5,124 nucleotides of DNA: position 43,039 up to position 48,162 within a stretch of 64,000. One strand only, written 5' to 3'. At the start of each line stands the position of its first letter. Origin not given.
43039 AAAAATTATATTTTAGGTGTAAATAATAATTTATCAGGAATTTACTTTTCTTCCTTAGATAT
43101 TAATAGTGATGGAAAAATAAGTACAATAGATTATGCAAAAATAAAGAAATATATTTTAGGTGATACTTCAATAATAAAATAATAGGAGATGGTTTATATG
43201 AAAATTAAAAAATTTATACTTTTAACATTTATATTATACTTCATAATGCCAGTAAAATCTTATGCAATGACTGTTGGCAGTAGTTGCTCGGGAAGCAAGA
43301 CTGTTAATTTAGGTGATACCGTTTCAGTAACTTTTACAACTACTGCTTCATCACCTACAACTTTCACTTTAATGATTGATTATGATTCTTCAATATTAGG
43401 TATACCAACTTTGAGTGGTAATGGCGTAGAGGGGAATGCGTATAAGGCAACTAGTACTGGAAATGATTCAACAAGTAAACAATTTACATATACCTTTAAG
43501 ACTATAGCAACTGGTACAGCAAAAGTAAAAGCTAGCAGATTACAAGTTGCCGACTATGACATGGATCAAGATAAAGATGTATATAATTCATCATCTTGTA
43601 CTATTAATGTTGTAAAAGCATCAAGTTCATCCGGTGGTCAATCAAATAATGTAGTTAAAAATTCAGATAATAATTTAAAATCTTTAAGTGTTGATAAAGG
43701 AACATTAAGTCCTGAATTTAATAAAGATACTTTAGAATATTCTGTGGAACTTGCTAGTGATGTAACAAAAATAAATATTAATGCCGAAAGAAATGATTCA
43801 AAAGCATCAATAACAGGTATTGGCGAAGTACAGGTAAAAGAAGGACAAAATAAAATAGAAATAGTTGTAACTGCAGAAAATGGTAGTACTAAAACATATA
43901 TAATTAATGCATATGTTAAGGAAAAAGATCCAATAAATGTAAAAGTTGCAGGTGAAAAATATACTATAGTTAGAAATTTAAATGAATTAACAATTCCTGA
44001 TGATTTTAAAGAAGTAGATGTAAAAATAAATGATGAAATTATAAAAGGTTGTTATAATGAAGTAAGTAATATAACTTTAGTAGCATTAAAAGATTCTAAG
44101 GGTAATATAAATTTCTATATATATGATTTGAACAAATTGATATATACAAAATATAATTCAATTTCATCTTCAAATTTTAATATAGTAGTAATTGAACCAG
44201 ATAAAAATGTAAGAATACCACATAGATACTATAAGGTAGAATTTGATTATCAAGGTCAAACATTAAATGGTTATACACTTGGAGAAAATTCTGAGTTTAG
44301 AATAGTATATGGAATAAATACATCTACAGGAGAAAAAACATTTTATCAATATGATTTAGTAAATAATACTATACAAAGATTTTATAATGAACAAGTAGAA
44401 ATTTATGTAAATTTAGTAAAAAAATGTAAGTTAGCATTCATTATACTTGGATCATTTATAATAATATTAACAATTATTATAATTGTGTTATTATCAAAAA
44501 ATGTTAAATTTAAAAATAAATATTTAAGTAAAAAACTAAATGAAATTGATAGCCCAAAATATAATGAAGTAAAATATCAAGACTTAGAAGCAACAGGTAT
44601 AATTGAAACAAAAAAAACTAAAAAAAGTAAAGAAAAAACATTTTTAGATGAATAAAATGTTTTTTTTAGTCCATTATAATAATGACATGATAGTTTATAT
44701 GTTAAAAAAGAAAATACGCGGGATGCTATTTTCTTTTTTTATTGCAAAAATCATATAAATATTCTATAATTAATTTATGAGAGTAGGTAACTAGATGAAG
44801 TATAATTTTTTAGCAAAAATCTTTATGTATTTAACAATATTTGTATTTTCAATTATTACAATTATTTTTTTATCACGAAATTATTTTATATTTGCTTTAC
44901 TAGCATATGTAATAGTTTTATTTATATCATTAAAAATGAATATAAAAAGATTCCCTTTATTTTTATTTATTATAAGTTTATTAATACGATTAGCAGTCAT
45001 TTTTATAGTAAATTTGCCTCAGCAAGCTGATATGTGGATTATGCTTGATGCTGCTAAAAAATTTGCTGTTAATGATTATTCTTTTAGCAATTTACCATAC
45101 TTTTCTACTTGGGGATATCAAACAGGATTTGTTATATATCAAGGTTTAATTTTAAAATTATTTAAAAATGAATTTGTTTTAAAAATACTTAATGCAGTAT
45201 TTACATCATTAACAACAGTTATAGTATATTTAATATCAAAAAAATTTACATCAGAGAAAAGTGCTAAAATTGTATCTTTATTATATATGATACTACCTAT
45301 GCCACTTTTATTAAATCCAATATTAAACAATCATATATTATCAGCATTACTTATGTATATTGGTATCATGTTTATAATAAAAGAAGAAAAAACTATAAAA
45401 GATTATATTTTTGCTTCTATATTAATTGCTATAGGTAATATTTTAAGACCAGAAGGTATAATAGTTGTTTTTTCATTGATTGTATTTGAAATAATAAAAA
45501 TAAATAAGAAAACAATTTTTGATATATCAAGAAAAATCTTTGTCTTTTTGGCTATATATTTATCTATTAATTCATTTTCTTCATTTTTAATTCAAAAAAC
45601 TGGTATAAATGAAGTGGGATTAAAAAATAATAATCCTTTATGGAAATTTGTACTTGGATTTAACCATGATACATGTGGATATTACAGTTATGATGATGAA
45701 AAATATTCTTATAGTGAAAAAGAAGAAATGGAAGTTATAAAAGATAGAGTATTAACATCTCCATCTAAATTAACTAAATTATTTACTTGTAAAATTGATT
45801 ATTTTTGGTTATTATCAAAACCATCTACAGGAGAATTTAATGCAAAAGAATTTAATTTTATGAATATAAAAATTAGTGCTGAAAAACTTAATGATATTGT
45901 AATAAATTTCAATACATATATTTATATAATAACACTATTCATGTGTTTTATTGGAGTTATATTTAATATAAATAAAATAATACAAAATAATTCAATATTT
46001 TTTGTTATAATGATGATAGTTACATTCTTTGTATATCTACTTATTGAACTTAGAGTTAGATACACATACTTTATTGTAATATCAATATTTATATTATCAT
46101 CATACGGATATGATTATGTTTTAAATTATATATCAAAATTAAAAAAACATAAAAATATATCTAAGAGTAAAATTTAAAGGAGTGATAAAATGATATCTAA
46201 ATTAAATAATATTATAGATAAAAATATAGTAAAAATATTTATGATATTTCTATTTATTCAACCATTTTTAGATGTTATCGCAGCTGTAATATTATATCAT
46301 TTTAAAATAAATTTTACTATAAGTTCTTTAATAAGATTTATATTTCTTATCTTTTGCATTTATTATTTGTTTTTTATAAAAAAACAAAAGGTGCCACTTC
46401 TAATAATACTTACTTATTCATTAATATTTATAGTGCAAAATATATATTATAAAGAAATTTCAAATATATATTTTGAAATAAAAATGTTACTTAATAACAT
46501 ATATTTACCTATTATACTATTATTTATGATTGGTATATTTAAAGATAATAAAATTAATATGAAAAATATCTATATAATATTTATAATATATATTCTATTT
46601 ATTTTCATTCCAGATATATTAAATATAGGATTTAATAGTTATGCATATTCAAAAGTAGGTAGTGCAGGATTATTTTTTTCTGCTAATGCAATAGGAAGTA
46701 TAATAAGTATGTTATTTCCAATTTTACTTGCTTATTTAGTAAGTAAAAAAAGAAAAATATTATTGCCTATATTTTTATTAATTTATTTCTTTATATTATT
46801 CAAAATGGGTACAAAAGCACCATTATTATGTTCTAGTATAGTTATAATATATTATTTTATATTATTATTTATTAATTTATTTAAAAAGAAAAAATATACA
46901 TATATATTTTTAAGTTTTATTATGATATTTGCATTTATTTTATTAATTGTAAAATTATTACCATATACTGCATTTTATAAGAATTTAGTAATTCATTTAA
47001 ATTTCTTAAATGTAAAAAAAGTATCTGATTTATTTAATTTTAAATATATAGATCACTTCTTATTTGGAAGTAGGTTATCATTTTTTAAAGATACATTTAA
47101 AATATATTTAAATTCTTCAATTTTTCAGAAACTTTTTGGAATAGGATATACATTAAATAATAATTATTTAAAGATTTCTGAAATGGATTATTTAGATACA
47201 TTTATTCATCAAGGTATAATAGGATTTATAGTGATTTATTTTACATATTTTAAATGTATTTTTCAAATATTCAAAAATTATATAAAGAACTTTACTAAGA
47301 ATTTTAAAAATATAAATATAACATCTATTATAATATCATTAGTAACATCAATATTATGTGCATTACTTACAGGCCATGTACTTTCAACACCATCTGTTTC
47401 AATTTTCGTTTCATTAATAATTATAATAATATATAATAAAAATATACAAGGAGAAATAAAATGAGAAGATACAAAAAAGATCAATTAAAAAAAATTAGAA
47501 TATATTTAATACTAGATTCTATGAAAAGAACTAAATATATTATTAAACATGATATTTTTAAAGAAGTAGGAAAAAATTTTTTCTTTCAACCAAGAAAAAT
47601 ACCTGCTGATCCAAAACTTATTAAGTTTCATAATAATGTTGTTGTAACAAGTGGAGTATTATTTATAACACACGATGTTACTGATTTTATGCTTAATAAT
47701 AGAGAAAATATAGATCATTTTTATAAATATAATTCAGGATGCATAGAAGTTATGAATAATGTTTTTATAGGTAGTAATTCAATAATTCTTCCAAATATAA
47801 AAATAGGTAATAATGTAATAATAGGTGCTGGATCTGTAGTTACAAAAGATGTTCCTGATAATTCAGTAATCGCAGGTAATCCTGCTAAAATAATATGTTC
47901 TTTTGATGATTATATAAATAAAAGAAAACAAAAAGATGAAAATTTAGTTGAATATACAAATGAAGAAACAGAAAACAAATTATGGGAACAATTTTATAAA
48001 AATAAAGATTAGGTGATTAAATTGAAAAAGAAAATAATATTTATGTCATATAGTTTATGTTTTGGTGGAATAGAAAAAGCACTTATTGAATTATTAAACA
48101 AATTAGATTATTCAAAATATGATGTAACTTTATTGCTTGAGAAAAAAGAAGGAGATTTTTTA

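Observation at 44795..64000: Composite glycopolymer locus mixing Wzy-type, ABC-exporter-type and Gtr-type machineries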

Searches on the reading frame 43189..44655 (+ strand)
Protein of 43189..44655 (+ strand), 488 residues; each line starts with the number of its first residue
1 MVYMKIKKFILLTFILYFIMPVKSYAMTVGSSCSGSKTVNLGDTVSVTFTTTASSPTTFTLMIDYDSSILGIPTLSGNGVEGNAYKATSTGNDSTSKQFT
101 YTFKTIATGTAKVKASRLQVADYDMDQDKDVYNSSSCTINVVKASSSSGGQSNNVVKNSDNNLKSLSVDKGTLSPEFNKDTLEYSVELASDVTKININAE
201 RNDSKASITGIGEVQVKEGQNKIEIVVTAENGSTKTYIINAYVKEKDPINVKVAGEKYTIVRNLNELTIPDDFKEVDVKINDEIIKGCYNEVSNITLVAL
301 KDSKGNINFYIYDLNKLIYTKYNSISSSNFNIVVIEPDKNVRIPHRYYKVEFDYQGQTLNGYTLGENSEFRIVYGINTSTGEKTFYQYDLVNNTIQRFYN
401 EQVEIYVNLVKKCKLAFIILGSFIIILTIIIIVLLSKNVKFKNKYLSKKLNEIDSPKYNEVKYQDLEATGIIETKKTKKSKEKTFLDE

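Call 13: search_protein_families(library=pfam, proteins=[window:43189-44655:+], max_evalue=0.001)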
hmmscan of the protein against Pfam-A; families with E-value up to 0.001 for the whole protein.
window:43189-44655:+ (488 aa): 1 family
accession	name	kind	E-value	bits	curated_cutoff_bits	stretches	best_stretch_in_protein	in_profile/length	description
PF12733.13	Cadherin-like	-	1.4e-09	38.7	24.2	1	163-242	1-87/89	Cadherin-like beta sandwich domain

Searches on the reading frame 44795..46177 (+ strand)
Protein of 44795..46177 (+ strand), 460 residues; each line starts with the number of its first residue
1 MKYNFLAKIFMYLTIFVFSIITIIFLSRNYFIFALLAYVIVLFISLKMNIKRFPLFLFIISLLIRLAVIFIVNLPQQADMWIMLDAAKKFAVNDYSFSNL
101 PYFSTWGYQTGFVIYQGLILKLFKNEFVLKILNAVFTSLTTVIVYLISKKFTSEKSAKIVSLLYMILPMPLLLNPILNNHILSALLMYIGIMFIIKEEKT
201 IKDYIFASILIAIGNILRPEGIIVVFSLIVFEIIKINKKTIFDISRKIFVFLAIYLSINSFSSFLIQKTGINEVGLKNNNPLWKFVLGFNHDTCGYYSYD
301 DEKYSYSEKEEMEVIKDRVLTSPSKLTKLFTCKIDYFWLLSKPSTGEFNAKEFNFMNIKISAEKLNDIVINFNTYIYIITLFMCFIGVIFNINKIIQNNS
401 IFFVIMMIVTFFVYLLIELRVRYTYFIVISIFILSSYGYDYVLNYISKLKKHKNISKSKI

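Call 5: search_protein_families(library=pfam, proteins=[window:44795-46177:+], max_evalue=0.01)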
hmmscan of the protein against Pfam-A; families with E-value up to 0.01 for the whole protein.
window:44795-46177:+ (460 aa): 1 family
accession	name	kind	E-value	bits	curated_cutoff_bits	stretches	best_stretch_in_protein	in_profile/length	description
PF13231.12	PMT_2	-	1.8e-07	32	26.1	1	117-255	11-150/160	Dolichyl-phosphate-mannose-protein mannosyltransferase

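Call 11: search_protein_families(library=ncbifam, proteins=[window:44795-46177:+], max_evalue=0.001)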
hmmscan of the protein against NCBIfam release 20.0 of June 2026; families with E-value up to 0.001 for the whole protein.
window:44795-46177:+ (460 aa): 1 family
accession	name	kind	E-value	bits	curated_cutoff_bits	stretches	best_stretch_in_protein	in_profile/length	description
NF047440.1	LA3751_2_3_fam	subfamily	5.1e-13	48.7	200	1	112-264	85-237/460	LA_3751/LA_3752 family putative glycosyltransferase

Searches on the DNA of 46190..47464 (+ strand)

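Call 20: search_rna_families(sources=[L002, L004, L005], threshold=gathering)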
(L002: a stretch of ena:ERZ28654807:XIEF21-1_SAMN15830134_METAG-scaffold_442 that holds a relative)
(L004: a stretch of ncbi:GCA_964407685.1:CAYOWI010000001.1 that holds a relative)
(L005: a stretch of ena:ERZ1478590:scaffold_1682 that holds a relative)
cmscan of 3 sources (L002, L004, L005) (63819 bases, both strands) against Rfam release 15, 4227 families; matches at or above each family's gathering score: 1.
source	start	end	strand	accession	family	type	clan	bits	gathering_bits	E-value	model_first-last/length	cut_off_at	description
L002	14556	15155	+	RF01071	OLE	Gene;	-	394.1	50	2.8e-112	1-616/616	no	Ornate Large Extremophilic RNA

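Call 79: search_rna_families(sources=[L011, L013, L017, L095, L098], threshold=gathering)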
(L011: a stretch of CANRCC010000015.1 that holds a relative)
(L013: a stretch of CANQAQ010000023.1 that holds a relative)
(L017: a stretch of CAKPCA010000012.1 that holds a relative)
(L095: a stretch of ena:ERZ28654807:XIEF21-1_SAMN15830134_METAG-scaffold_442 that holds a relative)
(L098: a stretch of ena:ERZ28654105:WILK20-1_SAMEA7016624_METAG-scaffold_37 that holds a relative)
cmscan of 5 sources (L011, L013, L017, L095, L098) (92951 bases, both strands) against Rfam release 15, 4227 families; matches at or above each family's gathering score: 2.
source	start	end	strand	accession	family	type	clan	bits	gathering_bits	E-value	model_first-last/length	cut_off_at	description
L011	17943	18541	+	RF01071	OLE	Gene;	-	406.4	50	9.2e-116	1-616/616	no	Ornate Large Extremophilic RNA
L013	9140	9733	+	RF01071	OLE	Gene;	-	387.7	50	3.3e-110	1-616/616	no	Ornate Large Extremophilic RNA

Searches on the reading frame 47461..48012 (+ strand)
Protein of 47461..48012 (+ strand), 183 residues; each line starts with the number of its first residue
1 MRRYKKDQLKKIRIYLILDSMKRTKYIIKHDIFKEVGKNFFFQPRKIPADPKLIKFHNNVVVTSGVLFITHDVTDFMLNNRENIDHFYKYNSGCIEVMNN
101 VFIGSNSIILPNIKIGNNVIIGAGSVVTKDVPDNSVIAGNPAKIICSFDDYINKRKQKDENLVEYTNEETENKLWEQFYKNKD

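Call 5: search_protein_families(library=pfam, proteins=[window:47461-48012:+], max_evalue=0.01)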
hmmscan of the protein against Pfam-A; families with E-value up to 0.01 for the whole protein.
window:47461-48012:+ (183 aa): 2 families
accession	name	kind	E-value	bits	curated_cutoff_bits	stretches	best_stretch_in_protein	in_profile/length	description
PF00132.30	Hexapep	-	2.4e-10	40.1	27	1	97-129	4-36/36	Bacterial transferase hexapeptide (six repeats)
PF14602.12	Hexapep_2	-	4e-07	30.1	27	1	99-129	6-34/34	Hexapeptide repeat of succinyl-transferase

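Call 11: search_protein_families(library=ncbifam, proteins=[window:47461-48012:+], max_evalue=0.001)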
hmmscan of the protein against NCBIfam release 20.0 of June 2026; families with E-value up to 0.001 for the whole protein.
window:47461-48012:+ (183 aa): 44 families (the best 25 are shown)
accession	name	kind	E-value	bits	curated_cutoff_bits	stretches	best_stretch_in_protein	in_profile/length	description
NF007240.0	PRK09677.1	equivalog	2.3e-19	69.7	243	1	54-150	86-186/192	putative lipopolysaccharide biosynthesis O-acetyl transferase WbbJ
TIGR03570.1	NeuD_NnaD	subfamily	3.9e-18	65.8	160.8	1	92-143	151-202/202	NeuD/PglB/VioB family sugar acetyltransferase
NF058585.1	HptprglPActTf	PfamEq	1.9e-16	60.1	300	1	89-157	101-169/172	heptaprenylglyceryl phosphate O-acetyltransferase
NF007076.0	PRK09527.1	equivalog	2.4e-16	59.8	347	1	36-156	78-193/203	galactoside O-acetyltransferase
NF007499.0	PRK10092.1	equivalog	1.4e-15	57.6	314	1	36-145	76-180/183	maltose O-acetyltransferase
TIGR03532.1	DapD_Ac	equivalog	4.6e-15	55.9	231.75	1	95-160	161-226/231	2,3,4,5-tetrahydropyridine-2,6-dicarboxylate N-acetyltransferase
NF000311.1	Vat_ABCDEFH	equivalog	8.2e-15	54.9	300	1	93-148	109-165/201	Vat family streptogramin A O-acetyltransferase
TIGR03308.1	phn_thr-fam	hypoth_equivalog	1.5e-14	54.3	201.65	1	75-154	89-169/204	phosphonate metabolim protein, transferase hexapeptide repeat family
NF041874.1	EPS_EpsC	equivalog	7.2e-14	51.8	150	1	97-146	116-165/168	serine O-acetyltransferase EpsC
NF000490.1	chloram_CatB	equivalog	1.2e-12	47.6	350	1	82-146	100-162/210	type B chloramphenicol O-acetyltransferase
TIGR04016.1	WcaB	equivalog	4.2e-12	45.9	194.65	1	75-144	73-142/146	colanic acid biosynthesis acetyltransferase WcaB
NF000097.1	stregram_VatC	exception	4.7e-12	46.3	425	1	92-145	116-169/212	streptogramin A O-acetyltransferase Vat(C)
NF000147.1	stregram_VatF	exception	5.9e-12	45.5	400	1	93-146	119-172/221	streptogramin A O-acetyltransferase Vat(F)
NF007564.0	PRK10191.1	equivalog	6.6e-12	45.2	196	1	74-144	88-158/162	colanic acid biosynthesis acetyltransferase WcaB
NF000020.1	stregram_VatE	exception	1.6e-11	44.2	450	1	95-151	116-173/214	streptogramin A O-acetyltransferase Vat(E)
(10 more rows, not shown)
